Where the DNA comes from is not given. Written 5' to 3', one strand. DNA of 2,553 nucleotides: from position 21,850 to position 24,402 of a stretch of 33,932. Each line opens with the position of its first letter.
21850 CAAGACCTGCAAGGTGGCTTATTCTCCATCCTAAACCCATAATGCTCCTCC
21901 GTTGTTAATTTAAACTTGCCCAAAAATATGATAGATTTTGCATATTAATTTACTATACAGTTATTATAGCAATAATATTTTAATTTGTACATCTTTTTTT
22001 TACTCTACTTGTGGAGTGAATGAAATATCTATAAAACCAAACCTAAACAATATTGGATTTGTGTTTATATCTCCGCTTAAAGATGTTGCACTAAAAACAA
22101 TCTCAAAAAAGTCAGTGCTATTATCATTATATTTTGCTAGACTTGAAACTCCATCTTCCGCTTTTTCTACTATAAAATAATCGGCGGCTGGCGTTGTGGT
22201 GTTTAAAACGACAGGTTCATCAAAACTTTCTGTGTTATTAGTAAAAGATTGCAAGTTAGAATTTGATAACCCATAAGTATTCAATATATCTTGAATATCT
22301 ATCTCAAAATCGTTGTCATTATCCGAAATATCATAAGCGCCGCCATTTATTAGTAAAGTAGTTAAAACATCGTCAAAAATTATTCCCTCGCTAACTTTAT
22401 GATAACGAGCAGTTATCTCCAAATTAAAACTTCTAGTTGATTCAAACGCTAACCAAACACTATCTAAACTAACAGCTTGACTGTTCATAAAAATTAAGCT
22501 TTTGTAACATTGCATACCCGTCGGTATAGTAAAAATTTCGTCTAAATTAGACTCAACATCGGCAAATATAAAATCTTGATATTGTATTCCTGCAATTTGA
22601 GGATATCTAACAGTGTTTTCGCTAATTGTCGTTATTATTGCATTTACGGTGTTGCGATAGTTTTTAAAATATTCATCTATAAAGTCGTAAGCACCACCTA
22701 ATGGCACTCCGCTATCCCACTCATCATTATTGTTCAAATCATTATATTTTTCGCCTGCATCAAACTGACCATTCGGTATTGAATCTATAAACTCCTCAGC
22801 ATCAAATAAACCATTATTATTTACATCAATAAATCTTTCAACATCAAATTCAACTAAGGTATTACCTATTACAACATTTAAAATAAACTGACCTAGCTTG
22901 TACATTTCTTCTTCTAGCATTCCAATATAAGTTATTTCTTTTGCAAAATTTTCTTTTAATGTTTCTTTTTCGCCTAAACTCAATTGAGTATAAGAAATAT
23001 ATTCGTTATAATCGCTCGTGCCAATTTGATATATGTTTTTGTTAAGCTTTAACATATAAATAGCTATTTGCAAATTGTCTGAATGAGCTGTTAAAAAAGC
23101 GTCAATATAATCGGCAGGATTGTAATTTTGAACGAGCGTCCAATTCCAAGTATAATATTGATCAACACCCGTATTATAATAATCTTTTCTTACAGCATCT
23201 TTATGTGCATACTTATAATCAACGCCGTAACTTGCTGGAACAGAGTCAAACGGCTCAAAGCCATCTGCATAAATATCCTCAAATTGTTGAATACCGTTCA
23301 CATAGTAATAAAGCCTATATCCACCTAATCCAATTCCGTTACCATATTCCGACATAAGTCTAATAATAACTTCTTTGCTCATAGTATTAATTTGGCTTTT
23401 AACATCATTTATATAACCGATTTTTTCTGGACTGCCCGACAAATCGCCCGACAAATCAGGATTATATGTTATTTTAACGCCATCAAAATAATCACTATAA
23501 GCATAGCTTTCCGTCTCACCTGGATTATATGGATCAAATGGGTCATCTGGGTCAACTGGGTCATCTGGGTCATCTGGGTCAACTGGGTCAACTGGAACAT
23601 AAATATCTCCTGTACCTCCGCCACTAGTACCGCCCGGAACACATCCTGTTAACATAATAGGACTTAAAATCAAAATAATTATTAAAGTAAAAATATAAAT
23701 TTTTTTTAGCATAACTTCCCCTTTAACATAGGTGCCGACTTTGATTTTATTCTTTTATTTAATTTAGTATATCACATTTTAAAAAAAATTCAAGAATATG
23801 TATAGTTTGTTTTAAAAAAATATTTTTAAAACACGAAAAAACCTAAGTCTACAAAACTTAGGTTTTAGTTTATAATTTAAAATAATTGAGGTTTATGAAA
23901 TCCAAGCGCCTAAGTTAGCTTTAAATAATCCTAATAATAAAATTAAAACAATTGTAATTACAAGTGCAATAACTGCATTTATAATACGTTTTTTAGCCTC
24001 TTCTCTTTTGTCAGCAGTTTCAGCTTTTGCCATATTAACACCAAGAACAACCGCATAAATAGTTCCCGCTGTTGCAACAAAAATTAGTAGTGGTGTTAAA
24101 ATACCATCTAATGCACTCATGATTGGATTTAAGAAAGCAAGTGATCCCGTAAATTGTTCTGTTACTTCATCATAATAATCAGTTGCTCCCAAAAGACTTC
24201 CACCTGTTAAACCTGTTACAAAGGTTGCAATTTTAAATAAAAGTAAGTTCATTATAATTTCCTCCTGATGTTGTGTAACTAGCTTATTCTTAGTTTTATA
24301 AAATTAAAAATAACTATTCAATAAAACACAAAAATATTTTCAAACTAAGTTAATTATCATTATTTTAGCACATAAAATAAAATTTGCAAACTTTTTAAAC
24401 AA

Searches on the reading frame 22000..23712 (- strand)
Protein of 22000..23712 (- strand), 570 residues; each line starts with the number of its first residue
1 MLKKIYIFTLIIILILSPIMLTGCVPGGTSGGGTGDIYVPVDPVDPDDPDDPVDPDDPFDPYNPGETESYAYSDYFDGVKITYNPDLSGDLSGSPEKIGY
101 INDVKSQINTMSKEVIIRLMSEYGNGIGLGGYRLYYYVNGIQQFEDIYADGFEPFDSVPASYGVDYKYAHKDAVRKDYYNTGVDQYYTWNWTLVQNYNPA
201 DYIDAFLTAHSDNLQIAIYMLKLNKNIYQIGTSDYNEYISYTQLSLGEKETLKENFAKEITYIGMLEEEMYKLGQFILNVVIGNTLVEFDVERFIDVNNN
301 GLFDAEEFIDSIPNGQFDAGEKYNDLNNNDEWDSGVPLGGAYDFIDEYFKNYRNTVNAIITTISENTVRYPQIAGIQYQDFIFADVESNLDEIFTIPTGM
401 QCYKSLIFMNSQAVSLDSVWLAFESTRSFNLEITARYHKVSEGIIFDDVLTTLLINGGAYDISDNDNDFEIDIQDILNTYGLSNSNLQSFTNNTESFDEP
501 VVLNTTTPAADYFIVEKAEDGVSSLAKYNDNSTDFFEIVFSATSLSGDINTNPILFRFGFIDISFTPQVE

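Call 6: search_protein_families(library=pfam, proteins=[window:22000-23712:-], max_evalue=0.1)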
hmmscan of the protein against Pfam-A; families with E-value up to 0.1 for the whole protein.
window:22000-23712:- (570 aa): 0 families

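Call 13: find_homologous_proteins(query=window:22000-23709:-)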
Query window:22000-23709:- (569 aa): 5 proteins with E <= 0.001 among 8000 candidates.
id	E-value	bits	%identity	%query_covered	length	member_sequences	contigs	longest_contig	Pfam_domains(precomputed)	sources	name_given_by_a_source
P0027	4.2e-206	704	57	99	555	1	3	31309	-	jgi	jgi:hypothetical protein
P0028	2.4e-202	692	60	97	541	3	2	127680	-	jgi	jgi:hypothetical protein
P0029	2.1e-191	655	56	99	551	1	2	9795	-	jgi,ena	-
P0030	1.1e-131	458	45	99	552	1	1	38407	-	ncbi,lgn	ncbi:MAG: hypothetical protein AB7S44_04065 [Spirochaetales bacterium]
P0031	9.7e-125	435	44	99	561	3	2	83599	-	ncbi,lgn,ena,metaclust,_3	metaclust:\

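Call 19: search_protein_families(library=ncbifam, proteins=[window:22000-23709:-], max_evalue=1)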
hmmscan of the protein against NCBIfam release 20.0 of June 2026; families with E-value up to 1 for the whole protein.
window:22000-23709:- (569 aa): 0 families

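Call 23: find_related_loci(query=A1, collection=genome_contigs, flank=10000)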
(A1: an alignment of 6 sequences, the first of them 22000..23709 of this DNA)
Query A1 (569 aa) in genome_contigs; peptide patterns used: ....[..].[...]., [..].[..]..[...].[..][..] (x = any residue, [..] = any of these).
600 stretches matched a pattern, but none encodes a relative of the query by tblastn (E <= 1e-3).

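Call 53: predict_structure(alignment_id=A1)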
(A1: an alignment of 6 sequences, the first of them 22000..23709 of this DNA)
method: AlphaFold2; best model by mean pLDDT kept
length: 569 residues; sequences in the alignment: 6
mean_pLDDT: 44.2   pTM: 0.35
mean pLDDT of the five models: 44.2, 44.1, 43.0, 40.4, 31.7
residues with pLDDT >= 90: 0; 70-90: 78; 50-70: 84; < 50: 407
segments of 3 or more residues with pLDDT < 50: 1-209, 217-251, 253-265, 267-269, 271-391, 459-462, 490-510
pLDDT, mean of each block of 10 residues (from residue 1): 43 35 24 28 28 31 29 29 31 38 41 40 35 39 43 29 27 25 24 29 43 50 41 42 46 45 47 42 29 33 31 33 34 32 30 31 29 31 38 56 61 73 78 79 80 70 66 78 65 30 35 56 61 72 73 67 63
secondary structure, 60 per line:
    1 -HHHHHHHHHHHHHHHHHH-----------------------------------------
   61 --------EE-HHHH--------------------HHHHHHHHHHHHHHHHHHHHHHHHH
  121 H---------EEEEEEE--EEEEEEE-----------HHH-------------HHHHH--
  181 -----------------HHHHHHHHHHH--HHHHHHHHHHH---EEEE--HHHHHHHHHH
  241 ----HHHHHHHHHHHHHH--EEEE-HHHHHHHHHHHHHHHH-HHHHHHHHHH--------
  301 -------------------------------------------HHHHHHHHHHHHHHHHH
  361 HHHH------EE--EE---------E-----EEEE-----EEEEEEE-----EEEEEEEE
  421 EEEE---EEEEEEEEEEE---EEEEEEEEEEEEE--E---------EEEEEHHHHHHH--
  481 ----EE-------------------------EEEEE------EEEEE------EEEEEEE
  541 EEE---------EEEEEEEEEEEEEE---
elements in order: H2-19 H72-75 H96-121 E131-137 E140-146 H174-178 H198-208 H211-221 E225-228 H231-240 H245-258 E261-264 H266-281 H283-292 H344-364 E392-395 E401-407 E413-424 E428-438 E442-454 E467-471 H472-478 E512-516 E523-527 E534-543 E553-566

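Call 57: fold_search(model_id=the predicted structure, library=pdb)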
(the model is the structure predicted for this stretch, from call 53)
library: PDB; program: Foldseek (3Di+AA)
matches with E <= 10: 1177; with E <= 0.001: 1
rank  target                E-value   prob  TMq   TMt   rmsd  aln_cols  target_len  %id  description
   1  9hdi_MODEL_1_A        6.7e-04  0.97  0.15  0.37   8.7       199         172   12  N-terminally truncated CanA from Pyrodictium abyssi - K1-CanA (released 2025-08-20)
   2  7vrp_J                1.1e-03  0.12  0.06  0.08  23.2       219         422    8  Structure of infectious bursal disease virus Gx strain (released 2022-03-30)
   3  1umi_A                1.7e-03  0.99  0.14  0.34   8.1       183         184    7  Structural basis of sugar-recognizing ubiquitin ligase (released 2004-04-06)
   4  7vrn_B                2.1e-03  0.11  0.06  0.08  21.8       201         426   11  Structure of infectious bursal disease virus Gt strain (released 2022-03-30)
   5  2e31_A                2.2e-03  0.99  0.15  0.30  10.0       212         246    8  Structural basis for selection of glycosylated substrate by SCFFbs1 ubiquitin ligase (released 2007-03-20)
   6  7vrn_A                3.2e-03  0.98  0.13  0.18   8.5       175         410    7  Structure of infectious bursal disease virus Gt strain (released 2022-03-30)
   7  2e33_A                3.8e-03  0.98  0.15  0.40   9.7       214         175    8  Structural basis for selection of glycosylated substrate by SCFFbs1 ubiquitin ligase (released 2007-03-20)
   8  9vjj_B                4.1e-03  0.57  0.12  0.19  20.1       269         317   11  Crystal Structure of human Latent TGF-beta1 in complex with SOF10 (released 2026-02-04)
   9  1gu3_A                4.9e-03  0.96  0.12  0.40  10.6       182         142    9  CBM4 structure and function (released 2002-09-26)
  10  8rew_A                4.9e-03  0.35  0.11  0.24  16.8       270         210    9  CryoEM structure of human GARP-lTGFbeta1 in complex with a Fab fragment derived from an activating antibody. (released 2025-03-26)
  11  2gsy_Q                5.2e-03  0.60  0.11  0.14  18.0       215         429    7  The 2.6A structure of Infectious Bursal Virus Derived T=1 Particles (released 2006-07-18)
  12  7vrp_A                5.2e-03  0.38  0.10  0.13  20.8       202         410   10  Structure of infectious bursal disease virus Gx strain (released 2022-03-30)
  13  5w6h_A                5.8e-03  0.96  0.12  0.10   7.5       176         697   10  Crystal structure of Bacteriophage CBA120 tailspike protein 4 enzymatically active domain (TSP4dN, orf213) (released 2018-10-24)
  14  3k4z_A                5.8e-03  0.92  0.13  0.23   8.6       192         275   11  Crystal Structure of the Cellulosomal CBM4 from Clostridium thermocellum Cellulase CbhA (released 2010-07-28)
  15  9dlo                  5.8e-03  0.90  0.15  0.41   9.4       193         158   12  Crystal structure of the monomeric form of CanA (released 2025-08-27)
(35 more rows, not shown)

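Call 65: search_solved_structures(query=A1, max_evalue=1)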
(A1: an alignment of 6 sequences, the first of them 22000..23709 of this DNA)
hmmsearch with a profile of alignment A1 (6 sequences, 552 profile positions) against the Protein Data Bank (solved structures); distinct sequences matched with E-value up to 1: 3.
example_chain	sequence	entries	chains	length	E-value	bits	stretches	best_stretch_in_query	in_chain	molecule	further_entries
9xf5_A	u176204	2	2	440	0.041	15.5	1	2-71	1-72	ABC transporter substrate-binding protein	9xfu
5wjc_A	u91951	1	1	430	0.89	11.1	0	60-108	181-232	Kinetochore protein Mis16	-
6s1l_A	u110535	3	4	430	0.89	11.1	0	60-108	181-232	Histone acetyltransferase type B subunit 2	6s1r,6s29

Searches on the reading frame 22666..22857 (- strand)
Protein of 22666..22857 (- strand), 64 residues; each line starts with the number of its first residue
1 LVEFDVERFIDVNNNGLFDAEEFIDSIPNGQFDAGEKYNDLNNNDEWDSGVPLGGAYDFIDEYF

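Call 7: search_protein_families(library=pfam, proteins=[window:22666-22857:-], max_evalue=10)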
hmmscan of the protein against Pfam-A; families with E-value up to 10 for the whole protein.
seq(64 aa): 3 families
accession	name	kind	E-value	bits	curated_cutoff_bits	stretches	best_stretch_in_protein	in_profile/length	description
PF00036.39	EF-hand_1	-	0.027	14.4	25.4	1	9-25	8-24/29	EF hand domain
PF13405.12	EF-hand_6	-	0.27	11.5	25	1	9-25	8-24/30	EF-hand domain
PF20009.4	GEVED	-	0.98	10.7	24.4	0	8-29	4-16/78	GEVED domain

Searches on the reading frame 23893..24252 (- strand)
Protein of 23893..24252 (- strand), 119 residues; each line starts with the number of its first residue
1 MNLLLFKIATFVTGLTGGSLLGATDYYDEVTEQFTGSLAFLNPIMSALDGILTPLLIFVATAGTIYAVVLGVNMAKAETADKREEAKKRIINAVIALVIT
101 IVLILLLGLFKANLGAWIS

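Call 6: search_protein_families(library=pfam, proteins=[window:23893-24252:-], max_evalue=0.1)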
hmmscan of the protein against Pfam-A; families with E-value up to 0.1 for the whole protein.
window:23893-24252:- (119 aa): 9 families
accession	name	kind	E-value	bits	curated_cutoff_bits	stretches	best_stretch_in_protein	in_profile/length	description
PF18895.5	T4SS_pilin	-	8.8e-06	26.2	26.6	1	40-109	8-70/71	Type IV secretion system pilin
PF13687.11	DUF4153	-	0.0051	16.5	27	1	30-111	112-191/373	Domain of unknown function (DUF4153)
PF14264.12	Glucos_trans_II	-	0.0066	16.1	30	1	2-110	185-293/317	Glucosyl transferase GtrII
PF00001.26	7tm_1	-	0.026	14.5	30.5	1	48-105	159-216/260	7 transmembrane receptor (rhodopsin family)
PF15795.10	Spec3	-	0.033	15.1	27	1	55-109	17-71/85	Ectodermal ciliogenesis protein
PF00482.28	T2SSF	-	0.036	14.5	25.2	0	77-108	90-121/125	Type II secretion system (T2SS), protein F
PF10110.14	GPDPase_memb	-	0.046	12.9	29.6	1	5-107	222-318/321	Membrane domain of glycerophosphoryl diester phosphodiesterase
PF06570.16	DUF1129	-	0.07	13.2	29.1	1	36-109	98-170/207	Protein of unknown function (DUF1129)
PF05084.19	GRA6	-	0.082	13.3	27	0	71-103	138-171/186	Granule antigen protein (GRA6)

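Call 48: search_protein_families(library=ncbifam, proteins=[window:23893-24252:-], max_evalue=0.01)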
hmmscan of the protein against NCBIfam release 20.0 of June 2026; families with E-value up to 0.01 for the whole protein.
window:23893-24252:- (119 aa): 5 families
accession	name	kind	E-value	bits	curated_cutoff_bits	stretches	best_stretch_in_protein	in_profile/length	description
NF045849.1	ICE_MMCAP2_0565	equivalog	7.6e-12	44.8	40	1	41-112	6-78/80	Mbov_0395 family pilin-like conjugal transfer protein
NF045889.1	ICE_Mbov_0396_TM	equivalog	0.00044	19.8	70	1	53-110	54-114/306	Mbov_0396 family ICE element transmembrane protein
NF045848.1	MMCAP2_0566_fam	domain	0.0015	17.9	90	1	37-107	38-109/322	MMCAP2_0566 family conjugal transfer protein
NF002887.1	PRK03356.1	equivalog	0.004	15.9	541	1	55-109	411-467/497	L-carnitine/gamma-butyrobetaine antiporter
NF046054.1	memb_MPN527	equivalog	0.0056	16.8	80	1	39-113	61-139/211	MPN527 family putative ECF transporter permease subunit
